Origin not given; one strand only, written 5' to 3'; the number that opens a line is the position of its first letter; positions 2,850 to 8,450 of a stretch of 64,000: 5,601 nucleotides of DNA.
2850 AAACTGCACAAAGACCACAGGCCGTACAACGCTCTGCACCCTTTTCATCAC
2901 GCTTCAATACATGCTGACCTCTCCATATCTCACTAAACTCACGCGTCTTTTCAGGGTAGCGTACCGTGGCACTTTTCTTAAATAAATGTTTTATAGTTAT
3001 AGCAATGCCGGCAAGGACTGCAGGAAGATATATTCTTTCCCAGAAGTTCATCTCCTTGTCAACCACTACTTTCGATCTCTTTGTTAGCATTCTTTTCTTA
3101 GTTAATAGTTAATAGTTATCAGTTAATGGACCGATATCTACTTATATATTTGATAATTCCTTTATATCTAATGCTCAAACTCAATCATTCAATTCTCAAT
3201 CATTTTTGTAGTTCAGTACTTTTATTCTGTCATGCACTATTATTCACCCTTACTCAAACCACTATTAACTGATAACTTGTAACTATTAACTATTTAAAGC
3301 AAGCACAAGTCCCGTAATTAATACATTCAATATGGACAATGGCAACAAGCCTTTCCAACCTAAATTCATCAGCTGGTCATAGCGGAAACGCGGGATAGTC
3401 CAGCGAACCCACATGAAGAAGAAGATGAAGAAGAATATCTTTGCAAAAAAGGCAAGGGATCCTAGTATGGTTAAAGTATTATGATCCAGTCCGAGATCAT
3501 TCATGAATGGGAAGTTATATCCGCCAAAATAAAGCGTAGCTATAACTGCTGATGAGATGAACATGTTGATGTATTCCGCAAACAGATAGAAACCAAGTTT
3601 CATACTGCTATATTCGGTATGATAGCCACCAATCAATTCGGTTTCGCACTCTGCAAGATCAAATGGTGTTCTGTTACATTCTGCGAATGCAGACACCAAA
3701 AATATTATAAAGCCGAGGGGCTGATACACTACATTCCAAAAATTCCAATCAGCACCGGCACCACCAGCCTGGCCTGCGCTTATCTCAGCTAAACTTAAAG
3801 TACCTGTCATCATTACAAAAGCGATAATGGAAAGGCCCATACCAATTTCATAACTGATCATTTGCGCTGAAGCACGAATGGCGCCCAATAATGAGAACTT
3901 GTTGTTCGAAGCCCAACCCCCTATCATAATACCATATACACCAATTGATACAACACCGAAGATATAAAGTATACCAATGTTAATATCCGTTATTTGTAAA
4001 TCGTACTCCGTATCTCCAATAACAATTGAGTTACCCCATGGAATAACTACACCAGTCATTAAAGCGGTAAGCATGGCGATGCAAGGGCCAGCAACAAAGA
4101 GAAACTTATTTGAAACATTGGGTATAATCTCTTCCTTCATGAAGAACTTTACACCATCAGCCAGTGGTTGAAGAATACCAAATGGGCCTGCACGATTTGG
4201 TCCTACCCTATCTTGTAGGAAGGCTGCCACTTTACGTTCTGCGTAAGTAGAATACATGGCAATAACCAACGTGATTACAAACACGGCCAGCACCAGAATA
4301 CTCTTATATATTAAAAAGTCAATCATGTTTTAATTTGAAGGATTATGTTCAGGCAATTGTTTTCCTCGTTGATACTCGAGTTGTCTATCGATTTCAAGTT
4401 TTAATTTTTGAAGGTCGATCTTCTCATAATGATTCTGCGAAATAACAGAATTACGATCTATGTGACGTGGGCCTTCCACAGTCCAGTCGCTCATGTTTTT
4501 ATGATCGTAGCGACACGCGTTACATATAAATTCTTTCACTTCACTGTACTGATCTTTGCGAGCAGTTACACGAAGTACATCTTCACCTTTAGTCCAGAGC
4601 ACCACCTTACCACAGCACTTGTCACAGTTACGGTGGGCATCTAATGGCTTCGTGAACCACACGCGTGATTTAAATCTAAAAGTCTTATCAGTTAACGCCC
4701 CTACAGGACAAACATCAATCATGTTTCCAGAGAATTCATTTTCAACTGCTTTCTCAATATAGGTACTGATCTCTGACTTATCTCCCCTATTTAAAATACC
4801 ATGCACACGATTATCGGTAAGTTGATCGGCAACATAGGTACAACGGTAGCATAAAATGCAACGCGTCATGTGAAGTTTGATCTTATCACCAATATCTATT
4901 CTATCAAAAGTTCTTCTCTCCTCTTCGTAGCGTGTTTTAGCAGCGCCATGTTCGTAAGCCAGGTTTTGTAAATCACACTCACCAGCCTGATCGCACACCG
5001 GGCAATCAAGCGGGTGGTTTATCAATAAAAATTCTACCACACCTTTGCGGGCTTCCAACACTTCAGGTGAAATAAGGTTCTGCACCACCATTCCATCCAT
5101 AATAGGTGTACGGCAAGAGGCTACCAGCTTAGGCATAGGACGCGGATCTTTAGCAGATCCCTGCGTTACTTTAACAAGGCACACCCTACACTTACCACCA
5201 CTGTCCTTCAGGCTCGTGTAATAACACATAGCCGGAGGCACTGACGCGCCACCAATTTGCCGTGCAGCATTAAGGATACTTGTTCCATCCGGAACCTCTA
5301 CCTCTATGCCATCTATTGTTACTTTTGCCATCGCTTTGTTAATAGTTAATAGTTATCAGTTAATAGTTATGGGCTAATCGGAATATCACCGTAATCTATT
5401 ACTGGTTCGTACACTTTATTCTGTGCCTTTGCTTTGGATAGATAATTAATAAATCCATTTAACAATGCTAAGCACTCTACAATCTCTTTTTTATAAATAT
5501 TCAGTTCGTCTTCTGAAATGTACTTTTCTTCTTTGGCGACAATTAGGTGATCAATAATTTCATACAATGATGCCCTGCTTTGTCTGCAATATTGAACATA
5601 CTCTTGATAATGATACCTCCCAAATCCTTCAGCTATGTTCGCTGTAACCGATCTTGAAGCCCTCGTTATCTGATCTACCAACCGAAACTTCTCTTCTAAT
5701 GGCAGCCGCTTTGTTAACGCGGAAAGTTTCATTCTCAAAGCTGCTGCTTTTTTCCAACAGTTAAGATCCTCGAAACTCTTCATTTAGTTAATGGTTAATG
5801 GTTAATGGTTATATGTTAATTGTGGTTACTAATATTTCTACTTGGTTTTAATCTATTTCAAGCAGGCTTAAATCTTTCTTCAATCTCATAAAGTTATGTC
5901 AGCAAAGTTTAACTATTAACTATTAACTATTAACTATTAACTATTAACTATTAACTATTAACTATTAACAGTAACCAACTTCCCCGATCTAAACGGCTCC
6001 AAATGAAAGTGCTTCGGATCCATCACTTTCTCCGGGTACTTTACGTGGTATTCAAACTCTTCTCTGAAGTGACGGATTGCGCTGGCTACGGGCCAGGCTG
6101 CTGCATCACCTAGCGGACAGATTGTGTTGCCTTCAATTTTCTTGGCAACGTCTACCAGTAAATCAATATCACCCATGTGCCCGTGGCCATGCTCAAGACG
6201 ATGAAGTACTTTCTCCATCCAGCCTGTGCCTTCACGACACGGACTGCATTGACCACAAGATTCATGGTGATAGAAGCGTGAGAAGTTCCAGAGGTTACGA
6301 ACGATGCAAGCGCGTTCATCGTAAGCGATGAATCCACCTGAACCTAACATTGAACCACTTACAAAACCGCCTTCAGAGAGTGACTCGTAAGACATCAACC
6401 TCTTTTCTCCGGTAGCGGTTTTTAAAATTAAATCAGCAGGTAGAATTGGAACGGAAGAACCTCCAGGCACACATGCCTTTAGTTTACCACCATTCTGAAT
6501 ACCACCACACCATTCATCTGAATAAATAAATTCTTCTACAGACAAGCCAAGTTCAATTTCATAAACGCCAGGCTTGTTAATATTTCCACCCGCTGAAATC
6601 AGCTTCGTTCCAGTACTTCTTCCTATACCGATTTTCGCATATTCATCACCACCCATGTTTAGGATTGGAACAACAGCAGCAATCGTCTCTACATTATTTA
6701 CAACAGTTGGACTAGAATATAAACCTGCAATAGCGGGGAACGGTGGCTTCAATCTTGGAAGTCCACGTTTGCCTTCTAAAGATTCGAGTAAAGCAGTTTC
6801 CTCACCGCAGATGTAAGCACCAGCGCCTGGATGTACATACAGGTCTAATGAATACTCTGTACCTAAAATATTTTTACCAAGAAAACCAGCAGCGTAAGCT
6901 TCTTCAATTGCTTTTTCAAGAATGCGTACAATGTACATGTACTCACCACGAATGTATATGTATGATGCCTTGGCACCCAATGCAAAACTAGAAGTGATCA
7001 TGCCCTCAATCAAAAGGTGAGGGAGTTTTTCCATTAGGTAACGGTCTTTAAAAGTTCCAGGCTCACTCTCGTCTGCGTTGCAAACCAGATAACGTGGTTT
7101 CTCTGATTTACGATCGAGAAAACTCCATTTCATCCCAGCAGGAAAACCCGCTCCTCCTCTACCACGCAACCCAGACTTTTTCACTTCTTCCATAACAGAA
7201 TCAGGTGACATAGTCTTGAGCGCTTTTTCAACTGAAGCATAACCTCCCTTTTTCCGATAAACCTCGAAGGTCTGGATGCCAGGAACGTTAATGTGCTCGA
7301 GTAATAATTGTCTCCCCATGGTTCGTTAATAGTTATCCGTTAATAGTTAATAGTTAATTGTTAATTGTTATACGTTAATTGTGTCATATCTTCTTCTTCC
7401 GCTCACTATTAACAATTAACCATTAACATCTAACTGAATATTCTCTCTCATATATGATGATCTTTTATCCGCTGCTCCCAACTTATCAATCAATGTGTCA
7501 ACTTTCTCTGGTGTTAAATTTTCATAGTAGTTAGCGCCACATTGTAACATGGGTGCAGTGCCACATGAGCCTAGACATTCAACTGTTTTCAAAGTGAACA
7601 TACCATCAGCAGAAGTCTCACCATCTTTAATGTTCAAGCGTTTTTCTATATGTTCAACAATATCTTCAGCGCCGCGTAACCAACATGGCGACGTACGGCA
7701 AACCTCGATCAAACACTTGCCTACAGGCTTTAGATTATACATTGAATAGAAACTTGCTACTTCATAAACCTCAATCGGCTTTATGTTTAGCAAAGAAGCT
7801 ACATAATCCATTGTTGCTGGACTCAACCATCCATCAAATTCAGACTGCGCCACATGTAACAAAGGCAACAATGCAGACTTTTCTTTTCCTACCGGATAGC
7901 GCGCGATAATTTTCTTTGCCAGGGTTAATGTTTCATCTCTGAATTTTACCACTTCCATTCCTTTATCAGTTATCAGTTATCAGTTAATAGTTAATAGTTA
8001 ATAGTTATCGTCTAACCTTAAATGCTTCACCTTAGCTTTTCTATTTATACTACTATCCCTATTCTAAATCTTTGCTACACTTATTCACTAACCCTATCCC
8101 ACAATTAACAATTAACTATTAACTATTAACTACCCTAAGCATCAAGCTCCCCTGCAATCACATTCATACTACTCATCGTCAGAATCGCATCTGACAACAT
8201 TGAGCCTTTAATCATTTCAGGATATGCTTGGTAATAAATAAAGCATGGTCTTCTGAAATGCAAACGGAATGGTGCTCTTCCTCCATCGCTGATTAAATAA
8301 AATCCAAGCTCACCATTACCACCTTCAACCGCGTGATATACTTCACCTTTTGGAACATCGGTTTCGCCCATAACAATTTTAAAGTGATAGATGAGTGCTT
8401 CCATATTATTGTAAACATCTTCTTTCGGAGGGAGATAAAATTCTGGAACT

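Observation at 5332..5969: A 23S-rRNA-IVS-family four-helix-bundle ORF sits inside one of the heptad elements, between nuoG and nuoF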

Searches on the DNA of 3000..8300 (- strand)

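Call 54: search_rna_families(source=window, start=3000, end=8300, threshold=evalue, max_evalue=1)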
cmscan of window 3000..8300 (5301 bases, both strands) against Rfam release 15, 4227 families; matches with E-value up to 1: 2.
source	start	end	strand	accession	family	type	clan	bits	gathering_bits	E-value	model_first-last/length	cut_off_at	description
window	7321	7439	-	RF03860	MIR1520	Gene; miRNA;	CL00145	29.2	53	0.4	1-122/122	no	MIR1520 microRNA precursor family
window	8156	8219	-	RF00277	SNORD49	Gene; snRNA; snoRNA; CD-box;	CL00062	18.9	37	0.46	1-71/71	no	Small nucleolar RNA SNORD49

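Call 89: search_rna_families(source=L178, threshold=gathering)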
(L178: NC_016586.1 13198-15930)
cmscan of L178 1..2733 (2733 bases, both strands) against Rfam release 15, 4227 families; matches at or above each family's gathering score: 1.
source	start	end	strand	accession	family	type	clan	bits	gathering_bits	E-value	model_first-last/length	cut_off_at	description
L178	1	2733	+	RF02541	LSU_rRNA_bacteria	Gene; rRNA;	CL00112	2135.4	50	0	15-2462/2925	5'&3'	Bacterial large subunit ribosomal RNA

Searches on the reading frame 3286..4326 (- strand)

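Call 5: search_protein_families(library=pfam, proteins=[window:3286-4326:-])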
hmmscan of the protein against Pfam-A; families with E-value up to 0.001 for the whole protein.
window:3286-4326:- (346 aa): 1 family
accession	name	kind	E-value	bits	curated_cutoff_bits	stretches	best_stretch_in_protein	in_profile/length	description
PF00146.26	NADHdh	-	5e-122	407.4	27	1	12-338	3-297/298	NADH dehydrogenase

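Call 6: search_protein_families(library=ncbifam, proteins=[window:3286-4326:-])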
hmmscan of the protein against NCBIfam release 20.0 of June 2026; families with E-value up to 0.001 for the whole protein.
window:3286-4326:- (346 aa): 7 families
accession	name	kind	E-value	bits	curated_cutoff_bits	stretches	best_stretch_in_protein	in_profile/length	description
NF004743.0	PRK06076.1-4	equivalog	4.9e-115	384.9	494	1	10-343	18-343/433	NADH-quinone oxidoreductase subunit NuoH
NF004741.0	PRK06076.1-2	equivalog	4.9e-104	348.2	305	1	7-343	21-334/337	NADH-quinone oxidoreductase subunit NuoH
NF004745.0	PRK06076.1-6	equivalog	1.6e-101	340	450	1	10-343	17-334/341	NADH-quinone oxidoreductase subunit NuoH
NF040610.1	F420_dehyd_FpoH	exception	4.2e-94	315.7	475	1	8-337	12-331/339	F420H2 dehydrogenase subunit FpoH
NF004740.0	PRK06076.1-1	equivalog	8.6e-93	311.4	399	1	9-343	15-321/325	NADH-quinone oxidoreductase subunit NuoH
NF004744.0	PRK06076.1-5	equivalog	7.1e-91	305.1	542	1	10-342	32-364/372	NADH-quinone oxidoreductase subunit NuoH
NF004742.0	PRK06076.1-3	equivalog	5.8e-85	285.6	531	1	9-343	25-349/356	NADH-quinone oxidoreductase subunit NuoH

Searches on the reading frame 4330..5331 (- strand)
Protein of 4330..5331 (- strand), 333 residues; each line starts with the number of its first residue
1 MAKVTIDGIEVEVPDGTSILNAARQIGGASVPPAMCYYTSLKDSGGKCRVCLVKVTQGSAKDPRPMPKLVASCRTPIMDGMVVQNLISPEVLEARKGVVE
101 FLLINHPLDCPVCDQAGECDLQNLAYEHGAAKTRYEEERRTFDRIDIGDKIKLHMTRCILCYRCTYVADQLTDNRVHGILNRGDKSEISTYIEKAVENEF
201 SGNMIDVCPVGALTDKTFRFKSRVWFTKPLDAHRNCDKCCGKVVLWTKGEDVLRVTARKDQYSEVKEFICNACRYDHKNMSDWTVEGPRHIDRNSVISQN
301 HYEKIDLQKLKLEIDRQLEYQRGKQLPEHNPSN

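Call 5: search_protein_families(library=pfam, proteins=[window:4330-5331:-])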
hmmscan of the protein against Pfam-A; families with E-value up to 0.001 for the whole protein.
window:4330-5331:- (333 aa): 4 families
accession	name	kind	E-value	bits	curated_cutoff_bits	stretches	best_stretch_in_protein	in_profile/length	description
PF22117.2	Fer4_Nqo3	-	2.9e-28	98.3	27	1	148-214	1-67/67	NADH-quinone oxidoreductase subunit 3, ferredoxin-like domain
PF10588.14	NADH-G_4Fe-4S_3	-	4.6e-19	68.1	27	1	95-133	1-39/40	NADH-ubiquinone oxidoreductase-G iron-sulfur binding region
PF13510.11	Fer2_4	-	3.7e-13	49.8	22.8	1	3-84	5-78/82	2Fe-2S iron-sulfur cluster binding domain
PF00111.32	Fer2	-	6.7e-07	29.6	21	1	6-76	3-75/77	2Fe-2S iron-sulfur cluster binding domain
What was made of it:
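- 4330..5331 (-): Short nuoG (333 aa, N-terminal Fe-S domains only). Pfam Fer2_4, NADH-G_4Fe-4S_3 and Fer4_Nqo3 (call 5).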

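Call 6: search_protein_families(library=ncbifam, proteins=[window:4330-5331:-])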
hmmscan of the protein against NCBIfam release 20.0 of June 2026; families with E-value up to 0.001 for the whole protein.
window:4330-5331:- (333 aa): 8 families
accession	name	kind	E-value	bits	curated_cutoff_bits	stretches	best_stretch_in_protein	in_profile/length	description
TIGR01973.1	NuoG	equivalog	2.4e-85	287.6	470.05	1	4-282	1-266/606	NADH-quinone oxidoreductase subunit NuoG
NF005895.0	PRK07860.1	equivalog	6.3e-68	229.5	802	1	3-278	19-284/811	NADH-quinone oxidoreductase subunit G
NF040763.1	FeFe_hydrog_A6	exception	1.5e-43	149.1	765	1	3-217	2-209/571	NADH-dependent [FeFe] hydrogenase, group A6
NF006305.0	PRK08493.1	equivalog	9e-36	123.3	591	2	2-168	2-153/819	NADH-quinone oxidoreductase subunit G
NF005745.0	PRK07569.1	equivalog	2.5e-32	112.1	333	1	4-216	6-210/238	bidirectional hydrogenase complex protein HoxU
NF040762.1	Hydr_FeFe_Clost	exception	5.5e-23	81.4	900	1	3-217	2-208/572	ferredoxin hydrogenase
NF009454.0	PRK12814.1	equivalog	3.1e-13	49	916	1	4-110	6-100/657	putative NADPH-dependent glutamate synthase small subunit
TIGR02512.1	FeFe_hydrog_A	subfamily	6.4e-05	22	405.95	1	151-217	2-71/375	[FeFe] hydrogenase, group A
